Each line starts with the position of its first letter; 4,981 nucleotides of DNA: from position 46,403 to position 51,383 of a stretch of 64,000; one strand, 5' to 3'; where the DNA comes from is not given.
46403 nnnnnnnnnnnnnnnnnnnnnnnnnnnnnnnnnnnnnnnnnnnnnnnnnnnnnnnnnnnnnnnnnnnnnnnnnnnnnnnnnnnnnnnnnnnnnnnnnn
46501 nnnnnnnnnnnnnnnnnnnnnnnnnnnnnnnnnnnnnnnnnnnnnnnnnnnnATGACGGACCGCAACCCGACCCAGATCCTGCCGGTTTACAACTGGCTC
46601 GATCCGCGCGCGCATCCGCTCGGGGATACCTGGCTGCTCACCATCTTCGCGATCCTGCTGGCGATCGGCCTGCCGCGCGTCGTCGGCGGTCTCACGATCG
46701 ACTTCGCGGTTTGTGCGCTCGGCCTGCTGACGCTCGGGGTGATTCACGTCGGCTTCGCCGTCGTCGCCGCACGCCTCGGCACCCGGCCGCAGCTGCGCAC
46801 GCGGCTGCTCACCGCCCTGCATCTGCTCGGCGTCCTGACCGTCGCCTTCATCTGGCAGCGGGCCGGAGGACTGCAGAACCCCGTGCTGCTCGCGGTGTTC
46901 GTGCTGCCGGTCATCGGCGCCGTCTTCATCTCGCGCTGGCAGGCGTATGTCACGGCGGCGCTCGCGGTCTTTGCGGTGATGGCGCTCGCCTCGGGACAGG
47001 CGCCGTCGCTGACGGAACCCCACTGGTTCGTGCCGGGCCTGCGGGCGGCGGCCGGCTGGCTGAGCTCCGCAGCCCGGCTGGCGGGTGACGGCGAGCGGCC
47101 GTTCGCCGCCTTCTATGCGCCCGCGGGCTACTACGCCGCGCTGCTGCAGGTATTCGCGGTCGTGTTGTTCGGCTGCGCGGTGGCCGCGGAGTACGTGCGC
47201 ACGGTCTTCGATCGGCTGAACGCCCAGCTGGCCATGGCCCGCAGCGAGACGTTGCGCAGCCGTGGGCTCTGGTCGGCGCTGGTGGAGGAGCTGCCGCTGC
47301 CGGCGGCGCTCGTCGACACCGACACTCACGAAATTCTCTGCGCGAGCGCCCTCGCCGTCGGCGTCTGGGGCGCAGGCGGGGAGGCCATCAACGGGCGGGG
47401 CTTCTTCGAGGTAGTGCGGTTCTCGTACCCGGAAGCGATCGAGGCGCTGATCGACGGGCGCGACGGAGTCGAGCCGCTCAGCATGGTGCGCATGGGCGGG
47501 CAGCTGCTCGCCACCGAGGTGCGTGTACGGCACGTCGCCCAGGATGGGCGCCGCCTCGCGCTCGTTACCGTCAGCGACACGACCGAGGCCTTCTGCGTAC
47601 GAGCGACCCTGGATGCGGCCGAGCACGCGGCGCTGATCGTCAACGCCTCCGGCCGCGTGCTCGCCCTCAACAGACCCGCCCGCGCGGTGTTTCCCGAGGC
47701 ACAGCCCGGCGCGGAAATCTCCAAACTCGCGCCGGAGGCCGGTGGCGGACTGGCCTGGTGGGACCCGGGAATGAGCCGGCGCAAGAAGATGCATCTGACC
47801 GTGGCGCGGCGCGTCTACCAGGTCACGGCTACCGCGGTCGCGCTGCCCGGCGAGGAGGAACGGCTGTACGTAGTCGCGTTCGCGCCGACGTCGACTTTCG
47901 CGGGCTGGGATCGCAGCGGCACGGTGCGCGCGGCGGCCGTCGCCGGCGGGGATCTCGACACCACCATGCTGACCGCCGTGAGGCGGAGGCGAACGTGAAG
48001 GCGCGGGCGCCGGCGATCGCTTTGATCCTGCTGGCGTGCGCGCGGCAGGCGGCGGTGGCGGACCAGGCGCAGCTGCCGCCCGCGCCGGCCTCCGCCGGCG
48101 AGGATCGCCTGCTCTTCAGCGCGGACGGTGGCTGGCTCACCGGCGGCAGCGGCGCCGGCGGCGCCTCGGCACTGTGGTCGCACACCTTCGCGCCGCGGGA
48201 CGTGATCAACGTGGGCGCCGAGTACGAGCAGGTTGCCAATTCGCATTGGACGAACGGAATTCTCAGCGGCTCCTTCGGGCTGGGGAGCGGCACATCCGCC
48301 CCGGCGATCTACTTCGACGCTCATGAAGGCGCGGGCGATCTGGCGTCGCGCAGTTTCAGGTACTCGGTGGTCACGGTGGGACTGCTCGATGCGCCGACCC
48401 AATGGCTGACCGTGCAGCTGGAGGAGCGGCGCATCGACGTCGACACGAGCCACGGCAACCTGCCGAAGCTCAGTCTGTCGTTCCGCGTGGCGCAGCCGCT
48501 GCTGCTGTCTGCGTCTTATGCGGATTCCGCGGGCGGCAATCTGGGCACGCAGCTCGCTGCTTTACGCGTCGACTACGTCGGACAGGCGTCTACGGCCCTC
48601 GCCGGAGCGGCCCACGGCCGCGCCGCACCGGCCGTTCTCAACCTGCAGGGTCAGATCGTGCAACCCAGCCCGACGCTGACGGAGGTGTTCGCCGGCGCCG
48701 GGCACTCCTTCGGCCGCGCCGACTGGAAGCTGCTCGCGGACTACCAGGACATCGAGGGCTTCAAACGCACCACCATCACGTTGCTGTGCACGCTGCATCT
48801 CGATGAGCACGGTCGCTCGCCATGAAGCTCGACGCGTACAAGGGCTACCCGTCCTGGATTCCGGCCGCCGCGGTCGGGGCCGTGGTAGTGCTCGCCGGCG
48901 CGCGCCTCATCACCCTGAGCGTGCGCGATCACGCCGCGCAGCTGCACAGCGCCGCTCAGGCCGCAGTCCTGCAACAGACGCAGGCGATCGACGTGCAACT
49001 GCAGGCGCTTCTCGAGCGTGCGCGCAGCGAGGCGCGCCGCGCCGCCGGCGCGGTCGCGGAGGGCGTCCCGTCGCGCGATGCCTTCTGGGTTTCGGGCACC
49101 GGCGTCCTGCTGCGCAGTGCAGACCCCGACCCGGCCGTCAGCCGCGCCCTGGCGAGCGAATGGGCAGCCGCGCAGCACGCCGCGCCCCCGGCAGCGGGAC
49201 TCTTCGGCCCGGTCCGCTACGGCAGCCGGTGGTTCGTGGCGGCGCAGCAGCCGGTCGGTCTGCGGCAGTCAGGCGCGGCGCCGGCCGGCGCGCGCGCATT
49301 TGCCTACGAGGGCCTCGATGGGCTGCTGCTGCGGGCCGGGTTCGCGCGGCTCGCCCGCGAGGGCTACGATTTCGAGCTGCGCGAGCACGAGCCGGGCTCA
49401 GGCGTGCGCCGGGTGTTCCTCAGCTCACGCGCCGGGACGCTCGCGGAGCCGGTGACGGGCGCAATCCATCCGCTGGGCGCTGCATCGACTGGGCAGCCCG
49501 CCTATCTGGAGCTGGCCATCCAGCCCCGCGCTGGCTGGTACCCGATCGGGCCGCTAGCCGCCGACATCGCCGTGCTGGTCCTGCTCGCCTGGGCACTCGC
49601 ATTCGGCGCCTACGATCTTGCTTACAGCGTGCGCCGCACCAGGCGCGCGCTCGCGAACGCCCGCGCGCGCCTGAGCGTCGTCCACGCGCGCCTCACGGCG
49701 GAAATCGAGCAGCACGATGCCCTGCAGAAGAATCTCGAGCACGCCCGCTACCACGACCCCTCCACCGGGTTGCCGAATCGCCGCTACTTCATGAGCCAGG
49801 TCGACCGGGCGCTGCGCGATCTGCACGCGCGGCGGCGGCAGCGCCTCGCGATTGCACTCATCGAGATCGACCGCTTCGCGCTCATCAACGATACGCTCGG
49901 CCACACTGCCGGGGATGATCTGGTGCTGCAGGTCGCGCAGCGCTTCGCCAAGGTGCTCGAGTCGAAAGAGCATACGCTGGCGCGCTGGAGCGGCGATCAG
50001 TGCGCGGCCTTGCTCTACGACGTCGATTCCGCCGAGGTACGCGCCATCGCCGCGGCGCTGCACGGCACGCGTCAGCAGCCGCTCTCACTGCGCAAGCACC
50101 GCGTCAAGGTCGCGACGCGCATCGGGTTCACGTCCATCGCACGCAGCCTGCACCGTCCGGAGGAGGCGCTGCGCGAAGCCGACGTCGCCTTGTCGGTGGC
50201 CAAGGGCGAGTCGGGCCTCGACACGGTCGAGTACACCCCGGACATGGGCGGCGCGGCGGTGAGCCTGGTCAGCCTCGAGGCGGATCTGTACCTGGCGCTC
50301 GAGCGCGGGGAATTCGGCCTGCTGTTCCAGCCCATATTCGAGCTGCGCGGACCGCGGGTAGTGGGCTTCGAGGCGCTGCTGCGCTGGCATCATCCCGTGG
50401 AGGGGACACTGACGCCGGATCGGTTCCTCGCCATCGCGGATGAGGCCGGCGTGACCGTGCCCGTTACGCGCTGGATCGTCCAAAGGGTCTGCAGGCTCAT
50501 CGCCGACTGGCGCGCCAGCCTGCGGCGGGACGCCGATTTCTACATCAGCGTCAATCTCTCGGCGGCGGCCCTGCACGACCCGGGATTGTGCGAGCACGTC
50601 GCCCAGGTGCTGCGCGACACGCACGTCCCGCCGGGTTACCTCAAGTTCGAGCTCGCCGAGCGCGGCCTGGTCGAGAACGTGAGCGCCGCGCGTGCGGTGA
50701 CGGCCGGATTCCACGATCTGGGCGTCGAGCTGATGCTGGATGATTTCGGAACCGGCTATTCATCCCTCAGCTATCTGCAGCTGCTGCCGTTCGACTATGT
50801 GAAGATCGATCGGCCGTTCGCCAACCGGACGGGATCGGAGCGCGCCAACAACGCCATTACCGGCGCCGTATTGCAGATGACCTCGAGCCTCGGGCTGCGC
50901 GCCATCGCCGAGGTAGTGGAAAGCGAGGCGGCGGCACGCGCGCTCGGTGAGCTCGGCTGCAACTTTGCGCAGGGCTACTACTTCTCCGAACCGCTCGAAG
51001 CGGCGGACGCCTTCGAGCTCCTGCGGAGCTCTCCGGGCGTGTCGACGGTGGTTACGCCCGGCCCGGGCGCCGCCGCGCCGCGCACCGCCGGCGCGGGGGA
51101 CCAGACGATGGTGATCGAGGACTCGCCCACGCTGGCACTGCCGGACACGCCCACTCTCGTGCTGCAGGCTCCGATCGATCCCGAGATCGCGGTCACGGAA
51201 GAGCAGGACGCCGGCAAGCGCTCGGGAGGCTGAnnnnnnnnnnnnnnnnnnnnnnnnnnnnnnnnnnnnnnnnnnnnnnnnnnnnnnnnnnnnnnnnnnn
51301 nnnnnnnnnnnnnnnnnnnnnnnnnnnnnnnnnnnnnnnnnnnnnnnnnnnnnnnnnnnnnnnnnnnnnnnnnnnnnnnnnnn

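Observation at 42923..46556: B12-binding radical SAM enzyme + SAM methyltransferase + membrane-anchored beta-helix protein heading a polysaccharide operon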

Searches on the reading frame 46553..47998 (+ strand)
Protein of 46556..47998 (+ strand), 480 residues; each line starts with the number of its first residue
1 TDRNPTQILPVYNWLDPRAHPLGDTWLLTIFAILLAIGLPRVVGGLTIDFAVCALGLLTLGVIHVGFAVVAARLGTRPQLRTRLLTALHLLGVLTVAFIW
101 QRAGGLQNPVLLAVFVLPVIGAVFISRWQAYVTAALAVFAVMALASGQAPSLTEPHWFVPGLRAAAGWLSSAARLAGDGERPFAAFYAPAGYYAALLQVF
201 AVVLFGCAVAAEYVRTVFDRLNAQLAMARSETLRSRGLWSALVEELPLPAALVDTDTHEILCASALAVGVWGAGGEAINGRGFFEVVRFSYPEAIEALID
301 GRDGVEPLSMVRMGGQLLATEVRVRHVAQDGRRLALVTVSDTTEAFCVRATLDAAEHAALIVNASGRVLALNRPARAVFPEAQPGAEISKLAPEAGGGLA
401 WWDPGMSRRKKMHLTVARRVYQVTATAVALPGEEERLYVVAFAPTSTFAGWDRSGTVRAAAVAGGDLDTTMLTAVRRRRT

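Call 7: search_protein_families(library=pfam, proteins=[window:46556-47998:+], max_evalue=0.01)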
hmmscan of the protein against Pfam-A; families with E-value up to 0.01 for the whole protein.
window:46556-47998:+ (480 aa): 1 family
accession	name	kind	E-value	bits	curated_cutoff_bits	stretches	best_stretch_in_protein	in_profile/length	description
PF08448.16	PAS_4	-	0.0068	17.1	23.1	0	244-344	2-107/110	PAS fold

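Call 8: search_protein_families(library=ncbifam, proteins=[window:46556-47998:+], max_evalue=0.001)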
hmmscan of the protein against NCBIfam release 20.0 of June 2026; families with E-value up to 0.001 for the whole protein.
window:46556-47998:+ (480 aa): 0 families

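Call 86: search_solved_structures(query=A9, max_evalue=10, show_alignments=0)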
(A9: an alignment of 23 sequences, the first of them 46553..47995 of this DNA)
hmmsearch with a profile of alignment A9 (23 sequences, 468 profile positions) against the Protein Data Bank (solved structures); distinct sequences matched with E-value up to 10: 1.
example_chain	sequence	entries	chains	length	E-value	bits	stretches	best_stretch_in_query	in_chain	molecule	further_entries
1d06_A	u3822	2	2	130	2.1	10.2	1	346-385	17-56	nitrogen fixation regulatory protein fixL | FIXL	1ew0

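Call 87: search_protein_families(library=pfam, alignment_id=A9, max_evalue=1)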
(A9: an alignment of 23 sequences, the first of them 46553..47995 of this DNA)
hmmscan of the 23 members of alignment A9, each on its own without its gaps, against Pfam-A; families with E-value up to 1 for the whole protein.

A. member 1, window:46553-47995:+ (481 aa): 3 families
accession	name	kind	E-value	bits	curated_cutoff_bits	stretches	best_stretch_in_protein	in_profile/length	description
PF08448.16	PAS_4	-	0.0066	17.1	23.1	1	245-345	2-107/110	PAS fold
PF17765.7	MLTR_LBD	-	0.014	15.9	26.3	1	349-385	5-44/168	MmyB-like transcription regulator ligand binding domain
PF13426.13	PAS_9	-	0.14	12.9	27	0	273-345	25-103/103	PAS domain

B. families by the number of members that match (of 23 scanned): 10 families
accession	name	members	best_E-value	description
PF13188.13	PAS_8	18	6.6e-05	PAS domain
PF00989.32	PAS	15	1.2e-09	PAS fold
PF17765.7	MLTR_LBD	14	1e-05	MmyB-like transcription regulator ligand binding domain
PF08448.16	PAS_4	7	0.0012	PAS fold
PF13426.13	PAS_9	5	0.00036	PAS domain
PF16728.10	DUF5066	1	0.036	Domain of unknown function (DUF5066)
PF07947.19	YhhN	1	0.039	YhhN family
PF14977.11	FAM194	1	0.13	FAM194 protein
PF24709.1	DUF7670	1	0.15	Domain of unknown function (DUF7670)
PF20966.2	MASE6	1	0.82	MASE6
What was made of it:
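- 46553..47998 (+): Membrane protein with ~6 TM segments and cytoplasmic PAS domains and no output domain ('memPAS'). PAS-family hits in 18 of 23 orthologues (call 87).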

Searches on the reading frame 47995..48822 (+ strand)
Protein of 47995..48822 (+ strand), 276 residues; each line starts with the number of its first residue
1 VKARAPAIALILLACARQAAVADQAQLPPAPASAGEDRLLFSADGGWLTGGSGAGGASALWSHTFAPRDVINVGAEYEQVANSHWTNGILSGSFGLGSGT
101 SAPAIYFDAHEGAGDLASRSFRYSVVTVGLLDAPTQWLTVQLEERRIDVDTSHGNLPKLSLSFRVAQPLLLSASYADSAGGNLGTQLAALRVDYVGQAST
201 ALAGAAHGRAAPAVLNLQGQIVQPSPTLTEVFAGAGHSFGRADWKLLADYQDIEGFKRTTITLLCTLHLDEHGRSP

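Call 47: search_protein_families(library=pfam, alignment_id=A5, max_evalue=1)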
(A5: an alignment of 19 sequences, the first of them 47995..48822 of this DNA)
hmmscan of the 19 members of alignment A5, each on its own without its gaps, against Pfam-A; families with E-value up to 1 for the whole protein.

A. member 1, window:47995-48822:+ (276 aa): 0 families

B. families by the number of members that match (of 19 scanned): 5 families
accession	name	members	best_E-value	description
PF00593.30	TonB_dep_Rec_b-barrel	4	0.0021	TonB dependent receptor-like, beta-barrel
PF13505.12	OMP_b-brl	2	0.0015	Outer membrane protein beta-barrel domain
PF23951.1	DUF7282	1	0.13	Domain of unknown function (DUF7282)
PF06340.16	TcpF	1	0.19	Vibrio cholerae toxin co-regulated pilus biosynthesis protein F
PF03616.19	Glt_symporter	1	0.26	Sodium/glutamate symporter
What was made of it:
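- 47995..48825 (+): Secreted ~276-aa protein with a signal peptide; putative outer-membrane barrel. Weak TonB-barrel or OMP_b-brl hits appear in 6 of 19 members (call 47).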

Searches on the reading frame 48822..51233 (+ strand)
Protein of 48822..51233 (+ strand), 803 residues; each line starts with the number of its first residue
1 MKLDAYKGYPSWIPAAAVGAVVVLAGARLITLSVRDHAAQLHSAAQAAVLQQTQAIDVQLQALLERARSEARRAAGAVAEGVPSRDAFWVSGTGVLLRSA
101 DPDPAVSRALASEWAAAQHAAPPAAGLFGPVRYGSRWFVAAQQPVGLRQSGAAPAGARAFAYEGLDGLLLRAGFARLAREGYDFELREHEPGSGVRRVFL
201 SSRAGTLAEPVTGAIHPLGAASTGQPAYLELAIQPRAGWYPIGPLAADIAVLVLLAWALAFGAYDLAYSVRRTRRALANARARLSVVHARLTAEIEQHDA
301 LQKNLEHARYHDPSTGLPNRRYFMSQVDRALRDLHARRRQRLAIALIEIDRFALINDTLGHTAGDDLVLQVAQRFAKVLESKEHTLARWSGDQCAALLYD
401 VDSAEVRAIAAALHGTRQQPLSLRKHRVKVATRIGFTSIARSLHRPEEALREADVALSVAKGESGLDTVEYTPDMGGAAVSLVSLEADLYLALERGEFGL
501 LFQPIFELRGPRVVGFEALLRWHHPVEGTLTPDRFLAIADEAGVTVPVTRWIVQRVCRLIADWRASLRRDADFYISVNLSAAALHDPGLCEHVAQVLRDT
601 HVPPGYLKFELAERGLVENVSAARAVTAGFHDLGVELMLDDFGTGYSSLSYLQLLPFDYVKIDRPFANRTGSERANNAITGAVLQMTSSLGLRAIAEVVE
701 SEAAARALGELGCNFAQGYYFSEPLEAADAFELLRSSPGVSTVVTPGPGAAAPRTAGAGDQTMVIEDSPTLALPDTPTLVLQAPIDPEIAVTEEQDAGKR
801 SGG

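Call 7: search_protein_families(library=pfam, proteins=[window:48822-51233:+], max_evalue=0.01)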
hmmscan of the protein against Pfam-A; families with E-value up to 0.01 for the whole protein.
window:48822-51233:+ (803 aa): 2 families
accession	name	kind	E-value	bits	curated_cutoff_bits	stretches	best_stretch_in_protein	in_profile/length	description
PF00563.25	EAL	-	1.3e-69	234.6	31.3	1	488-724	3-236/236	EAL domain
PF00990.26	GGDEF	-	7.2e-32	110.8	23.8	1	310-462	2-156/161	Diguanylate cyclase, GGDEF domain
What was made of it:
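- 48822..51233 (+): Membrane GGDEF-EAL protein with a degenerate GGDEF motif ((S/G)GDQF) and intact EAL motifs. Pfam EAL E 1e-69 and GGDEF E 7e-32 (call 7).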

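Call 8: search_protein_families(library=ncbifam, proteins=[window:48822-51233:+], max_evalue=0.001)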
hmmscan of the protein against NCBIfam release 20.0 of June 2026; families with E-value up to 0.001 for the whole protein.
window:48822-51233:+ (803 aa): 28 families (the best 25 are shown)
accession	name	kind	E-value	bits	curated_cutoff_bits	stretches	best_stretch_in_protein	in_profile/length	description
NF045675.1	PhdiestaseDibA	equivalog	2.7e-94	316.7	980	1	297-729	191-620/623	phosphodiesterase DibA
NF053781.1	cdiGMPphdstlr2612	equivalog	3e-93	313.4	1600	1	300-735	831-1266/1268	Tlr1612 family c-di-GMP phosphodiesterase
NF052458.1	PhdiestGepA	equivalog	2.3e-79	267.6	1200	1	340-727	449-834/840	phosphodiesterase GepA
NF007474.0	PRK10060.1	equivalog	7.1e-78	262.4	782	1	297-732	225-651/663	cyclic di-GMP phosphodiesterase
NF008467.0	PRK11359.1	equivalog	1.2e-76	258.4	857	1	294-734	362-792/800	oxygen-sensing cyclic-di-GMP phosphodiesterase DosP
NF008807.1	PRK11829.1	equivalog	1.7e-59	201.6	733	1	311-729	244-657/670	biofilm formation regulator HmsP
NF007839.0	PRK10551.1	equivalog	5.5e-51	173.7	461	1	486-733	265-509/518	cyclic di-GMP phosphodiesterase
NF007298.0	PRK09776.1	equivalog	1.5e-48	165.5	1135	1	294-724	669-1096/1111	diguanylate cyclase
NF052596.1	RR_EAL_PvrR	equivalog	5.4e-37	127.4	580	1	486-736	144-391/398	response regulator cyclic di-GMP phosphodiesterase PvrR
NF045673.1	c-di-GMPRcptLapD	equivalog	9.1e-37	126.7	1020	1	291-725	218-645/647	cyclic di-GMP receptor LapD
NF007423.1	PRK09966.1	equivalog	7.3e-29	100.8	325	1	300-457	230-386/390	diguanylate cyclase DgcN/YfiN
NF008281.1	PRK11059.1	equivalog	8e-24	83.9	663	1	308-726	220-631/633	RNase E specificity factor CsrD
NF038266.1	diguan_SiaD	equivalog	2.7e-23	82.6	290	1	301-463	86-247/252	biofilm regulation diguanylate cyclase SiaD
TIGR00254.1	GGDEF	domain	6.9e-23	81.2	37.4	1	305-463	1-159/168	diguanylate cyclase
NF052265.1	EAL_dom_RimA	equivalog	6.6e-22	78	430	1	497-725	16-234/248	S6 modification regulatory phosphodiesterase RimA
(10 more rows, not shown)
